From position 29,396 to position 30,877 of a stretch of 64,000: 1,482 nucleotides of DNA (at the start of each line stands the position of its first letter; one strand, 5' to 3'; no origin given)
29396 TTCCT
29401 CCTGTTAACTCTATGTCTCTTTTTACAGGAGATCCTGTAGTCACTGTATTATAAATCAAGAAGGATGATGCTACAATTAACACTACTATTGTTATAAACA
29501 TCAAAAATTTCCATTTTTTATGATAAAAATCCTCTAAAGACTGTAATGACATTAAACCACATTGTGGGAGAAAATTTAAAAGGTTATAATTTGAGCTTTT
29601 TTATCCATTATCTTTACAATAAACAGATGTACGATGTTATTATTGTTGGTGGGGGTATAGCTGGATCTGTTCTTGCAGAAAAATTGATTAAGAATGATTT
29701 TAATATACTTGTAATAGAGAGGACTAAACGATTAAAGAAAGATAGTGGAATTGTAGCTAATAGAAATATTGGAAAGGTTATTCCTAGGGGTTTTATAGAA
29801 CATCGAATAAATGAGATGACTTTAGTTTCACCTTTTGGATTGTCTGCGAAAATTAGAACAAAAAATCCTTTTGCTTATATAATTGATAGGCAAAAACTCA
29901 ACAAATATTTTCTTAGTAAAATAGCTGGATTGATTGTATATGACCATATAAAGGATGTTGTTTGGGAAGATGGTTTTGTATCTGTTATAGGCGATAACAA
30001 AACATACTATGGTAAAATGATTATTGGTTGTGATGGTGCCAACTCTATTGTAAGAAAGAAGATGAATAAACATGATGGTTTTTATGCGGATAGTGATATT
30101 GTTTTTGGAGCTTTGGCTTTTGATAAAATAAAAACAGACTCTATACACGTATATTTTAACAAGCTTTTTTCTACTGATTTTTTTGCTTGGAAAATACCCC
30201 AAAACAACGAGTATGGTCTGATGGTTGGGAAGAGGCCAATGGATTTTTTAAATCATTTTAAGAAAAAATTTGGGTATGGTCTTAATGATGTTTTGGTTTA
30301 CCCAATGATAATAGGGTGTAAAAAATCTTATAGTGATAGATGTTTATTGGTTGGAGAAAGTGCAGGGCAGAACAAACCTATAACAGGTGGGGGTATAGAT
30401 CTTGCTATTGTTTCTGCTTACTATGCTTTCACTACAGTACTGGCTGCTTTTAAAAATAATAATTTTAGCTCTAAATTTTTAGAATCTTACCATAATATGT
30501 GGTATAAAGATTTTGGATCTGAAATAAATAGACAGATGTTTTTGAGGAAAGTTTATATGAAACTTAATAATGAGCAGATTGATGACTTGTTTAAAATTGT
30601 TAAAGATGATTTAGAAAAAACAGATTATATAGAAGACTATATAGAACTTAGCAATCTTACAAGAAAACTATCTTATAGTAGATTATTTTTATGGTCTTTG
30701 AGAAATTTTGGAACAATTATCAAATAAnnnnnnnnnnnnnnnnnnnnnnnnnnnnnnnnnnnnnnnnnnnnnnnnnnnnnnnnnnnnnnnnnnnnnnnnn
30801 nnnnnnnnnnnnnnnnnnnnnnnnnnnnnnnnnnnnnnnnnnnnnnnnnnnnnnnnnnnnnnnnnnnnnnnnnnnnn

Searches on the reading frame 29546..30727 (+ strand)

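Call 3: search_protein_families(library=pfam, proteins=[window:29546-30727:+], max_evalue=1)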
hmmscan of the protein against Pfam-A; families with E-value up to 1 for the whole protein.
window:29546-30727:+ (393 aa): 15 families
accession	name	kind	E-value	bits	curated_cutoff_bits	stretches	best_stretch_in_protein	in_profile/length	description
PF01494.25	FAD_binding_3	-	3.5e-11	43.3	22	3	29-63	2-36/349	FAD binding domain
PF13450.12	NAD_binding_8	-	5.6e-06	27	21.9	1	33-63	1-31/68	NAD(P)-binding Rossmann-like domain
PF04820.20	Trp_halogenase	-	9.1e-06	25.2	21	2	106-388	148-435/458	Tryptophan halogenase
PF05834.18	Lycopene_cycl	-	0.00031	20.4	23.4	1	30-63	1-36/380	Lycopene cyclase protein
PF01266.30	DAO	-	0.00058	19.9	27.9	1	30-63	1-34/353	FAD dependent oxidoreductase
PF07992.20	Pyr_redox_2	-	0.00061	19.7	26.1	1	29-63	1-35/291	Pyridine nucleotide-disulphide oxidoreductase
PF03486.20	HI0933_like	-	0.0051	16.7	50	1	30-65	2-37/244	HI0933-like protein Rossmann domain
PF00890.30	FAD_binding_2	-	0.0094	15.6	20.4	1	30-62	1-33/414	FAD binding domain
PF01946.23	Thi4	-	0.012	15.3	26.2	1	27-60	16-50/235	Thi4 family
PF00439.30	Bromodomain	-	0.027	14.9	21.7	1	297-354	3-60/84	Bromodomain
PF02254.24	TrkA_N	-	0.03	15.1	23.8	1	31-61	1-31/116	TrkA-N domain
PF13454.12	NAD_binding_9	-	0.04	14.3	21.8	1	32-62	1-35/155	FAD-NAD(P)-binding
PF03435.24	Sacchrp_dh_NADP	-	0.18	12.6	25.1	1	31-62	1-34/129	Saccharopine dehydrogenase NADP binding domain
PF01134.28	GIDA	-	0.23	10.9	22.1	1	30-77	1-46/391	Glucose inhibited division protein A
PF12831.13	FAD_oxidored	-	0.24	11.1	27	1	30-62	1-33/416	FAD dependent oxidoreductase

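Call 4: search_protein_families(library=ncbifam, proteins=[window:29546-30727:+], max_evalue=1)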
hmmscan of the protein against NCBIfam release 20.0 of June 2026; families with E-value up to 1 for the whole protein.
window:29546-30727:+ (393 aa): 120 families (the best 25 are shown)
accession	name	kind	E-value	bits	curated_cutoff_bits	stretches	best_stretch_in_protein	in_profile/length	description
TIGR02032.1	GG-red-SF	subfamily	1.1e-36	127.1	158.8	1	29-297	1-296/297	geranylgeranyl reductase family protein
TIGR02023.1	BchP-ChlP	subfamily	8e-27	94.2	343.3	1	29-354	1-351/388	geranylgeranyl diphosphate reductase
NF041080.1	DGGGPL_reductase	equivalog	2.4e-19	69.5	580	2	266-346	279-359/447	digeranylgeranylglycerophospholipid reductase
NF041160.1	DGGPL_Thplmales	equivalog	7.1e-15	54.8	780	2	267-363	279-375/396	digeranylgeranylglycerophospholipid reductase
TIGR01988.1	Ubi-OHases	subfamily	2.4e-14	53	224.65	3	30-74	1-46/387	ubiquinone biosynthesis hydroxylase, UbiH/UbiF/VisC/COQ6 family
NF008519.0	PRK11445.1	equivalog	1.3e-12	47.6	303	2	149-346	141-350/355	FAD-binding protein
TIGR02028.1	ChlP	equivalog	1.8e-12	46.7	505.3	2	31-222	3-217/398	geranylgeranyl reductase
NF005612.0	PRK07364.1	equivalog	3.1e-12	45.7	487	2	26-61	16-51/415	FAD-dependent hydroxylase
NF007542.0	PRK10157.1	subfamily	1.1e-11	44.1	610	2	26-173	3-170/428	FAD-dependent oxidoreductase FixC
NF053548.1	violacein_VioC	equivalog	4.5e-10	39.2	760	2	28-67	1-41/429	NADP-dependent violacein biosynthesis oxygenase VioC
TIGR01984.1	UbiH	equivalog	5.4e-10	38.6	392.2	3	30-64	1-36/382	2-octaprenyl-6-methoxyphenyl hydroxylase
NF007450.0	PRK10015.1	subfamily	1.2e-09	37.4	466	2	263-323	294-356/429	FAD-dependent oxidoreductase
TIGR01989.1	COQ6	equivalog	1.4e-09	37.5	489.3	2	149-196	165-213/437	ubiquinone biosynthesis monooxygenase COQ6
NF004829.0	PRK06183.1-3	subfamily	2.3e-09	36.6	390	2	151-174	159-182/520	bifunctional 3-(3-hydroxy-phenyl)propionate/3-hydroxycinnamic acid hydroxylase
NF041385.1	Dggglyphlred_Halo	equivalog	2.6e-09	36.1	700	2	262-354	277-371/405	digeranylgeranylglycerophospholipid reductase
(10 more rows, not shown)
